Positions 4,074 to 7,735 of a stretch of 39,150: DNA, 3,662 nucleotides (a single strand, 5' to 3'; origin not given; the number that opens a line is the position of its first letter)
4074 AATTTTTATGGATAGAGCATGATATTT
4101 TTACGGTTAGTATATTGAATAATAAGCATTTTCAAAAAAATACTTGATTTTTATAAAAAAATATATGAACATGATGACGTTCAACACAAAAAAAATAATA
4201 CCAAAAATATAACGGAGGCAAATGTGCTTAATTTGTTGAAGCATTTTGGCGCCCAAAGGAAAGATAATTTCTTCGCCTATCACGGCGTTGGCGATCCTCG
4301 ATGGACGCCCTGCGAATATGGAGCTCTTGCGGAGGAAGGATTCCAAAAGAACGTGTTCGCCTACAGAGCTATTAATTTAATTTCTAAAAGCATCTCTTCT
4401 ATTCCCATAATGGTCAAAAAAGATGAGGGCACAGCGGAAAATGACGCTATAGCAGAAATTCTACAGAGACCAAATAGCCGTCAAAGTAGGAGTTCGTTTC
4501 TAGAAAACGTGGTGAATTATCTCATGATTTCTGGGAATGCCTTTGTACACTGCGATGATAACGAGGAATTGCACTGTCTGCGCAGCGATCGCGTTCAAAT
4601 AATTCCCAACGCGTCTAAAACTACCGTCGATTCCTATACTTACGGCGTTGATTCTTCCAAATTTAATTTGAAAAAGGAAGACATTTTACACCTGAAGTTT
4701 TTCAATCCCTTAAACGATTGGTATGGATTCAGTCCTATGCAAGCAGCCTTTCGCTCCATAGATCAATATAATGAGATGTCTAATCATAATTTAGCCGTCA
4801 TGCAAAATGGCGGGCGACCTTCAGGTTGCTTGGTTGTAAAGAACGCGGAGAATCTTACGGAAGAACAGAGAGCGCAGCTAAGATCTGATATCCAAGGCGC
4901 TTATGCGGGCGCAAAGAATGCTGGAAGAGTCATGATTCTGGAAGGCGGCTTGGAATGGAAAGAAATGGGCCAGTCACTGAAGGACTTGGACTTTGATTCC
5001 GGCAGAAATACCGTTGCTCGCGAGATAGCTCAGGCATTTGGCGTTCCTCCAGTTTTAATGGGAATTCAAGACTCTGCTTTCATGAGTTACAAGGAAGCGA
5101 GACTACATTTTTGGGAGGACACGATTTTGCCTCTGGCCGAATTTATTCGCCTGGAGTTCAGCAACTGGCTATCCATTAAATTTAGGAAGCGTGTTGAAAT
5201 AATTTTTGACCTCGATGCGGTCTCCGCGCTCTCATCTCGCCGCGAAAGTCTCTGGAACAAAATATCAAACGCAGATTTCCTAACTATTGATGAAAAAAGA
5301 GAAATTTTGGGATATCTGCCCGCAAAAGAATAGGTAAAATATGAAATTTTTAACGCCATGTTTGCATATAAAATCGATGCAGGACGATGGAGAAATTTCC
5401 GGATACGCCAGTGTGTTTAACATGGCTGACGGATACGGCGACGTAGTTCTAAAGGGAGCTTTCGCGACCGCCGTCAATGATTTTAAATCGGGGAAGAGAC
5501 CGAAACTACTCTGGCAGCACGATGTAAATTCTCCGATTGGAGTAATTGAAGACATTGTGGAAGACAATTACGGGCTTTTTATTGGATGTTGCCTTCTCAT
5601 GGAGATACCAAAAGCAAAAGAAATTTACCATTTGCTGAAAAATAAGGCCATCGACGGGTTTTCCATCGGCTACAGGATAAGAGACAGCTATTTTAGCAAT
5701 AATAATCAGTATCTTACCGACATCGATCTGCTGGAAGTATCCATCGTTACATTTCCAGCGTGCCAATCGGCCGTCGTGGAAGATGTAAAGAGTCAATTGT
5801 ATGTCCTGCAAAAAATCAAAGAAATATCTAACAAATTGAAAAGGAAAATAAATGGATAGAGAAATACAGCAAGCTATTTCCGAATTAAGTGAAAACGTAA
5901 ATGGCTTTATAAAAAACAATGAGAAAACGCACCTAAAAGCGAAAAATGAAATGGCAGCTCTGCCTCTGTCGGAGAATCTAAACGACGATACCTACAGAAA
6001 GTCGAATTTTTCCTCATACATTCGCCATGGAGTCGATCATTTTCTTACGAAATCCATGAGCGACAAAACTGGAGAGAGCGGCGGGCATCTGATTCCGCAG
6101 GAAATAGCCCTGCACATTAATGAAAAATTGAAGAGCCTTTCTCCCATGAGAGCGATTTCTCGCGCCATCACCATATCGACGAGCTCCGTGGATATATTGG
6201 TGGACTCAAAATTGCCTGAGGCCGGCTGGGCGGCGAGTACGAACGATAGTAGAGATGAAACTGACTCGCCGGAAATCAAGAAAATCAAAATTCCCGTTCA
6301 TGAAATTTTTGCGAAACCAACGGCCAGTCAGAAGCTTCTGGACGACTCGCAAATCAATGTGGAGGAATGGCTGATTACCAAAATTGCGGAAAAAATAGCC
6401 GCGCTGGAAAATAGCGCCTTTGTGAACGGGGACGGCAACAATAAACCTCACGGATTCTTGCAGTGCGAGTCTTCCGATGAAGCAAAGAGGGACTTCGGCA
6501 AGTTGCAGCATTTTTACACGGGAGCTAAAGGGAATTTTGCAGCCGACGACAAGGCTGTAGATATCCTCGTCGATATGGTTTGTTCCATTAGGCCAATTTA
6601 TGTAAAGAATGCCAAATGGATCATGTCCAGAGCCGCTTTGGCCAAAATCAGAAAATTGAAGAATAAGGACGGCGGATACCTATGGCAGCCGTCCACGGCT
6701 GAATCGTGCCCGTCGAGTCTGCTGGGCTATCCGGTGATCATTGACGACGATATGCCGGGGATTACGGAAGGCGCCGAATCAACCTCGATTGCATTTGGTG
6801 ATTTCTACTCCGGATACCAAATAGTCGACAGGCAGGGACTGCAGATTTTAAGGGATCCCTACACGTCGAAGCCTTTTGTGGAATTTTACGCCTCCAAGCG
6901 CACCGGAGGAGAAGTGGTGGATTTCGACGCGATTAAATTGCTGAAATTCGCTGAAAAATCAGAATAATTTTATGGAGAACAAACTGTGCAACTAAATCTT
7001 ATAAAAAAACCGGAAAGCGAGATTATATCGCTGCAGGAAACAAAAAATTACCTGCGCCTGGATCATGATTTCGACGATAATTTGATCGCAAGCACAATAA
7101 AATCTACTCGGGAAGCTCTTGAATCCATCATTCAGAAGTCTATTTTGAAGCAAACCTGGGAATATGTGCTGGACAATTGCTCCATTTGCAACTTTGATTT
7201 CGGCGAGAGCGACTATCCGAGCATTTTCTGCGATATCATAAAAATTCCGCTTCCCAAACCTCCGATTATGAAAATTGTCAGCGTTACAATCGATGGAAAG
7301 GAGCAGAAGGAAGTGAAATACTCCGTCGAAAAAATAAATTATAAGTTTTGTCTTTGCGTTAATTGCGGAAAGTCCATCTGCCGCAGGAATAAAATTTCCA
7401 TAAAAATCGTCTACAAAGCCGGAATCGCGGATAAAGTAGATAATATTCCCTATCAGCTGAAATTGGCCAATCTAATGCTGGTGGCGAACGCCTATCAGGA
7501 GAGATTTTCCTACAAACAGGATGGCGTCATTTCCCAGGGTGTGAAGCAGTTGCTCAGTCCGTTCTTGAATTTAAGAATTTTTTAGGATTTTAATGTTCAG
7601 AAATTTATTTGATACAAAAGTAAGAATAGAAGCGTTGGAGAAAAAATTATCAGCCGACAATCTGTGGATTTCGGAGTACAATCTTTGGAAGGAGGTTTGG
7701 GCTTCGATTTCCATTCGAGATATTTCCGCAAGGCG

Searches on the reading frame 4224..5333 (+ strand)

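Call 5: search_protein_families(library=pfam, proteins=[window:4224-5333:+], max_evalue=0.001)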
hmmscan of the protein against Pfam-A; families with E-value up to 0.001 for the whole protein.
window:4224-5333:+ (369 aa): 1 family
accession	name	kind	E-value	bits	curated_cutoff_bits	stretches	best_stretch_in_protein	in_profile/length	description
PF04860.17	Phage_portal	-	3.5e-78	263.4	39.1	1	46-363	3-321/321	Phage portal protein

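Call 6: search_protein_families(library=phrogs, proteins=[window:4224-5333:+], max_evalue=0.001)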
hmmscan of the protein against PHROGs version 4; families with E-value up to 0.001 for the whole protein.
window:4224-5333:+ (369 aa): 6 families
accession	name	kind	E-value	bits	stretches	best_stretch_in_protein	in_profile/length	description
phrog_12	-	head and packaging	3.7e-78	265.1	1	39-366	89-417/646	portal protein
phrog_2662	-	head and packaging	2.9e-63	215.6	1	31-366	55-407/717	portal protein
phrog_5929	-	head and packaging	7.5e-25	88.6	1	185-363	4-181/228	portal protein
phrog_2271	-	head and packaging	6.3e-11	41.7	1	47-289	56-308/859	portal protein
phrog_68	-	head and packaging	2.2e-05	24.3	1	84-319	88-333/344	portal protein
phrog_10963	-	head and packaging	0.00046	19.9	0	210-279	292-354/503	portal protein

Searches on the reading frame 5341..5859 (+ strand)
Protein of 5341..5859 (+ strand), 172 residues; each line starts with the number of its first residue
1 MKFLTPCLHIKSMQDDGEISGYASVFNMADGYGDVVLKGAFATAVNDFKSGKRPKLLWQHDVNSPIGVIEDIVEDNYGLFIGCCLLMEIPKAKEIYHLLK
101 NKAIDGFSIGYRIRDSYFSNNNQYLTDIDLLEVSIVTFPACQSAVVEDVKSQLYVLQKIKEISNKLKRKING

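Call 65: search_protein_families(library=pfam, proteins=[window:5341-5859:+], max_evalue=0.01)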
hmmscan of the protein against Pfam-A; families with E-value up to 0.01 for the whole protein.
window:5341-5859:+ (172 aa): 1 family
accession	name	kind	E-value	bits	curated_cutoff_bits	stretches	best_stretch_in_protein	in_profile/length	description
PF04586.22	Peptidase_S78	-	1.6e-30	106.8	21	1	11-152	6-158/165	Caudovirus prohead serine protease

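Call 66: search_protein_families(library=phrogs, proteins=[window:5341-5859:+], max_evalue=0.01)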
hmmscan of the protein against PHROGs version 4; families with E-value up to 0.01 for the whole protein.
window:5341-5859:+ (172 aa): 13 families
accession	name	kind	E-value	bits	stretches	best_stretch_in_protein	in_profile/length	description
phrog_80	-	head and packaging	2e-43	150.5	1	14-161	233-390/607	head maturation protease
phrog_3244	-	head and packaging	4.7e-27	96.5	1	15-154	31-185/326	head maturation protease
phrog_617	-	head and packaging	3e-21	77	1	8-153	16-165/626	major head protein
phrog_9644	-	head and packaging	7.4e-15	56.1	1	10-167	156-327/341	head maturation protease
phrog_2263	-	head and packaging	5.5e-12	46.4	1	18-153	40-180/551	major head protein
phrog_3270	-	head and packaging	5.6e-11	42.8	1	15-151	3-131/603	head maturation protease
phrog_21715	-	unknown function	3.4e-07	30.9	1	13-149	13-142/381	-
phrog_7015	-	head and packaging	3.4e-06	27.7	1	14-152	13-142/240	head maturation protease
phrog_4523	-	head and packaging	7.9e-06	25.9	1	59-150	77-176/644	major head and protease protein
phrog_9427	-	head and packaging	1e-05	25.9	1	14-156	26-175/453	head maturation protease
phrog_11321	-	unknown function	0.00015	22.4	1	53-160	32-150/327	-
phrog_10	-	head and packaging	0.0018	18.3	1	28-124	40-136/752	major head protein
phrog_37668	-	head and packaging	0.0031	17.7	1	72-146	85-163/313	head maturation protease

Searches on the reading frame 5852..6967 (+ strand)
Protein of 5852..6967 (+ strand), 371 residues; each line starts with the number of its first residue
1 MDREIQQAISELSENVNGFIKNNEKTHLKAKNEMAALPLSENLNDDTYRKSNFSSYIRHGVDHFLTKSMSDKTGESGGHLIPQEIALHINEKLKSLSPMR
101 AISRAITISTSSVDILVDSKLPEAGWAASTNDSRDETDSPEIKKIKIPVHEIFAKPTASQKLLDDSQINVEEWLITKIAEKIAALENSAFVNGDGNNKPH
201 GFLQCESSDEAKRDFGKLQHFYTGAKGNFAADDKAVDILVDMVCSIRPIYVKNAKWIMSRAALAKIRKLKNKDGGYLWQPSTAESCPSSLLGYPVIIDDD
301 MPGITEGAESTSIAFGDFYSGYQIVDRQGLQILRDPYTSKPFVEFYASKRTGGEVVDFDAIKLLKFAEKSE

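Call 5: search_protein_families(library=pfam, proteins=[window:5852-6967:+], max_evalue=0.001)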
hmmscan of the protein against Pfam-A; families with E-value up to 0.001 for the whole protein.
window:5852-6967:+ (371 aa): 1 family
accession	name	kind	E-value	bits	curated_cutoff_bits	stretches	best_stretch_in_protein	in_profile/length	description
PF05065.19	Phage_capsid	-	2.5e-79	267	24.2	1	77-366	1-280/280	Phage capsid family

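Call 6: search_protein_families(library=phrogs, proteins=[window:5852-6967:+], max_evalue=0.001)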
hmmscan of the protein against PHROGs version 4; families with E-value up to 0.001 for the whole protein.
window:5852-6967:+ (371 aa): 5 families
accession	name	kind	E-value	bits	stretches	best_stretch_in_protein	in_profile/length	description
phrog_10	-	head and packaging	1.6e-70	240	1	23-369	320-638/752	major head protein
phrog_15928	-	head and packaging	6.5e-43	147.9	1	162-366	1-179/185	major head protein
phrog_617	-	head and packaging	1.3e-25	91.3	1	69-355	339-601/626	major head protein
phrog_17162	-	unknown function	2e-08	35.4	1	288-367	5-83/85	-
phrog_2263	-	head and packaging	8.7e-08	32.5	1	33-324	232-500/551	major head protein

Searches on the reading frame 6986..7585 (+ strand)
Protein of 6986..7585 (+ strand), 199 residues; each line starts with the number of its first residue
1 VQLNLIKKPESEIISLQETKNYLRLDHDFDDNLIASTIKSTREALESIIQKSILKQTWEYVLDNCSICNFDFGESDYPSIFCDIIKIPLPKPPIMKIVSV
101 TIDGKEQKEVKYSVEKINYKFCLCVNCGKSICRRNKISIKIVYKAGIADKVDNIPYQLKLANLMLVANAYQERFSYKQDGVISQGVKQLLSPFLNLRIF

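Call 65: search_protein_families(library=pfam, proteins=[window:6986-7585:+], max_evalue=0.01)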
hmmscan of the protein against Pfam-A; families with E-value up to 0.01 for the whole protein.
window:6986-7585:+ (199 aa): 1 family
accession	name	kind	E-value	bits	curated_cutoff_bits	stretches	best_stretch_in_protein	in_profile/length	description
PF05135.19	Phage_connect_1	-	2e-07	31.7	21.2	1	14-53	2-41/101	Phage gp6-like head-tail connector protein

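Call 66: search_protein_families(library=phrogs, proteins=[window:6986-7585:+], max_evalue=0.01)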
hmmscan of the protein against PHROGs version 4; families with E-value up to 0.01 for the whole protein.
window:6986-7585:+ (199 aa): 3 families
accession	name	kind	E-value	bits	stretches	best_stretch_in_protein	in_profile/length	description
phrog_442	-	connector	3e-18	67.1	1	6-193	80-260/270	head-tail adaptor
phrog_40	-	connector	2.9e-12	47.4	1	5-192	33-129/201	head-tail adaptor Ad1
phrog_24334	-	unknown function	0.0049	17.9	1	114-172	75-128/190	-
